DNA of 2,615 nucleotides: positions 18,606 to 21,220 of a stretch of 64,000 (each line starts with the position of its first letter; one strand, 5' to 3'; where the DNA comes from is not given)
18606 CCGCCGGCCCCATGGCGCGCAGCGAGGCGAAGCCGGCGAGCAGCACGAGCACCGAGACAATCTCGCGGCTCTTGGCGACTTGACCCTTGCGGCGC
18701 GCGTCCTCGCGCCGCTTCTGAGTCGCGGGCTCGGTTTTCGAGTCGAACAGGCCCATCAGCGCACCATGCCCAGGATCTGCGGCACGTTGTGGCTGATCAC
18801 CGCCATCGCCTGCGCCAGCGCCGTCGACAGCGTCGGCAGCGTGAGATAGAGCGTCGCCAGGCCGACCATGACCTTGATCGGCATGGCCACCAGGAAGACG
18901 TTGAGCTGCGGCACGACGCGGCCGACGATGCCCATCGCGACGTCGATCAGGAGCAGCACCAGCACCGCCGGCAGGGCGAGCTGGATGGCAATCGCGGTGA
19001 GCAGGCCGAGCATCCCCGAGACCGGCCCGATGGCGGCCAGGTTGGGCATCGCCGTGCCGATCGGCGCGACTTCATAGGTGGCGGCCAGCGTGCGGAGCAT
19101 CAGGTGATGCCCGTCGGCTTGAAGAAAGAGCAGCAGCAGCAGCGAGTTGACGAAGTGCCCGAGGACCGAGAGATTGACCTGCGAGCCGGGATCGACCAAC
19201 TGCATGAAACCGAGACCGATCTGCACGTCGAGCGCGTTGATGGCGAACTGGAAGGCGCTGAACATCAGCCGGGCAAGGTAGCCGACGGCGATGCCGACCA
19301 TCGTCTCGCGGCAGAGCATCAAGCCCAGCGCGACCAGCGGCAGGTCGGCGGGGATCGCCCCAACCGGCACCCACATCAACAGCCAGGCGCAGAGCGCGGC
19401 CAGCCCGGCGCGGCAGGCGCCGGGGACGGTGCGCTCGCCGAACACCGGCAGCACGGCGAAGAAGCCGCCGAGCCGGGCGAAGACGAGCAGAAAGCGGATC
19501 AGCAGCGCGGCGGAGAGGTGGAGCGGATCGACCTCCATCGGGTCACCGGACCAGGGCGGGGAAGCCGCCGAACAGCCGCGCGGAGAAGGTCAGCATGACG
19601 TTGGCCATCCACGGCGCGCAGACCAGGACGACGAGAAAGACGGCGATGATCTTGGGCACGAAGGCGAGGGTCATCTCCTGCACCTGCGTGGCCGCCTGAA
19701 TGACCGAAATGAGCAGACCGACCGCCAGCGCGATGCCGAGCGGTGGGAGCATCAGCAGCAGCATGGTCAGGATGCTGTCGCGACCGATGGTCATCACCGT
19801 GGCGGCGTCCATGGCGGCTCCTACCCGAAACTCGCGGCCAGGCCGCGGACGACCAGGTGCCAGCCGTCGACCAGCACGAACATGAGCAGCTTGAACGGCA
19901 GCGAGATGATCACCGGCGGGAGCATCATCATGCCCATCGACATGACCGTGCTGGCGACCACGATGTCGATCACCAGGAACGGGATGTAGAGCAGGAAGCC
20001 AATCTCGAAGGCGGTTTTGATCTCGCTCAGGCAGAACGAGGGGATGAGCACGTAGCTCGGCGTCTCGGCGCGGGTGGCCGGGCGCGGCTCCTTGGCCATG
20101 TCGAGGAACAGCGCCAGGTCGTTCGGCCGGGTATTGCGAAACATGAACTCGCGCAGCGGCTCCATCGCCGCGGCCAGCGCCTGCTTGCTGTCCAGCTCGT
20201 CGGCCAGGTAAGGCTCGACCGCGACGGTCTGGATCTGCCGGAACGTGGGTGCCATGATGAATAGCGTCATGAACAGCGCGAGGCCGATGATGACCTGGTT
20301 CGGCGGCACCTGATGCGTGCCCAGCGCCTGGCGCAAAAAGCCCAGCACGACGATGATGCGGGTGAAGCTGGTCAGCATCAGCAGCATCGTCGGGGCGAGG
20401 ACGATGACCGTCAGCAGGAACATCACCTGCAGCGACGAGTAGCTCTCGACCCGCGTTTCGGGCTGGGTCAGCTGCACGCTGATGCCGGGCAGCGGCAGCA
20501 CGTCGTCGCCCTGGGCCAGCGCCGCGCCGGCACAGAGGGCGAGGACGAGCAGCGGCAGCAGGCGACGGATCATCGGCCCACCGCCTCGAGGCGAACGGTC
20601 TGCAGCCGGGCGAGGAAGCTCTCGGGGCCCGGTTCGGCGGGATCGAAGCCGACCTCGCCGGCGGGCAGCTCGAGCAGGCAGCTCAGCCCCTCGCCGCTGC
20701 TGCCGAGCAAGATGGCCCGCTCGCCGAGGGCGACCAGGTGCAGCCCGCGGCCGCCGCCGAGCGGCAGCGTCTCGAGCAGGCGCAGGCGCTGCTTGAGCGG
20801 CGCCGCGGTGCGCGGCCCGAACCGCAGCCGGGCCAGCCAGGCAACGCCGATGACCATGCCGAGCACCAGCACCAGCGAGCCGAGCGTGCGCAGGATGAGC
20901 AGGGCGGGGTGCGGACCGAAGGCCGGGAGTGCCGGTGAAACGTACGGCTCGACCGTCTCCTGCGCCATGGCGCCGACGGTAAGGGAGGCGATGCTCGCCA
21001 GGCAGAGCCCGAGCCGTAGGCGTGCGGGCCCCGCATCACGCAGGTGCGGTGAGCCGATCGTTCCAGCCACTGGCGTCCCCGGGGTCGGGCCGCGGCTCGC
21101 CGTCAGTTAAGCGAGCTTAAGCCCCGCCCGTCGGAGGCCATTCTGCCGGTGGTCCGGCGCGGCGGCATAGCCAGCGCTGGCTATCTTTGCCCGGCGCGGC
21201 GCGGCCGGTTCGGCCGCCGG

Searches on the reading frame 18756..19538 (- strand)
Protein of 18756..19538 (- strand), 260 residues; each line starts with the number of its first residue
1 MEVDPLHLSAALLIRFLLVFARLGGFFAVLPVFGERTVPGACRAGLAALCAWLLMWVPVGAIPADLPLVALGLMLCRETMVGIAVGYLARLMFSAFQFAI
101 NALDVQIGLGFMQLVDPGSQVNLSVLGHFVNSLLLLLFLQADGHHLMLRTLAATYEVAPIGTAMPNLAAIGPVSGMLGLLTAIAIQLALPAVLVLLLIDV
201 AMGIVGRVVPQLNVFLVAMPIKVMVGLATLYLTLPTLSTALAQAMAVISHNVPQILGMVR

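Call 6: search_protein_families(library=pfam, proteins=[window:18756-19538:-], max_evalue=0.1)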
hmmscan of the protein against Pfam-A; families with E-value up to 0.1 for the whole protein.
window:18756-19538:- (260 aa): 1 family
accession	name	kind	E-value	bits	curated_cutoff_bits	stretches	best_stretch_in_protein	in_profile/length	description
PF01311.25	Bac_export_1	-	3.1e-60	204.1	27.8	1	14-245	2-227/230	Bacterial export proteins, family 1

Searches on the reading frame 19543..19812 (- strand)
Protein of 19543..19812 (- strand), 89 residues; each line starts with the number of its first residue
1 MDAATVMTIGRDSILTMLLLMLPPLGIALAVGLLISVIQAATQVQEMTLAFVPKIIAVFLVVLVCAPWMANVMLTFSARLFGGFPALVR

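Call 6: search_protein_families(library=pfam, proteins=[window:19543-19812:-], max_evalue=0.1)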
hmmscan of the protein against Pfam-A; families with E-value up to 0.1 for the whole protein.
window:19543-19812:- (89 aa): 1 family
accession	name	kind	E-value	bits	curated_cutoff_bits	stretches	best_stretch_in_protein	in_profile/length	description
PF01313.24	Bac_export_3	-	3.5e-27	94.6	25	1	6-77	2-73/74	Bacterial export proteins, family 3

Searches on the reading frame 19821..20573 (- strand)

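Call 6: search_protein_families(library=pfam, proteins=[window:19821-20573:-], max_evalue=0.1)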
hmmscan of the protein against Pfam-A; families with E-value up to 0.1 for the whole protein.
window:19821-20573:- (250 aa): 1 family
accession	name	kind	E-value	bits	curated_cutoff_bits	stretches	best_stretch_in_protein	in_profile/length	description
PF00813.25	FliP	-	8.7e-82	274.1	26.9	1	53-245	1-191/191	FliP family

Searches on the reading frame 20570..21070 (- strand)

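Call 9: search_protein_families(library=pfam, proteins=[window:20570-21070:-], max_evalue=0.01)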
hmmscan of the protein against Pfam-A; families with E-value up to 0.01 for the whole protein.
window:20570-21070:- (166 aa): 1 family
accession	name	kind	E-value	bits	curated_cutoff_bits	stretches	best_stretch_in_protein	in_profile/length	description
PF04347.18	FliO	-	9.3e-08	32.5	22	1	87-158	13-88/91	Flagellar biosynthesis protein, FliO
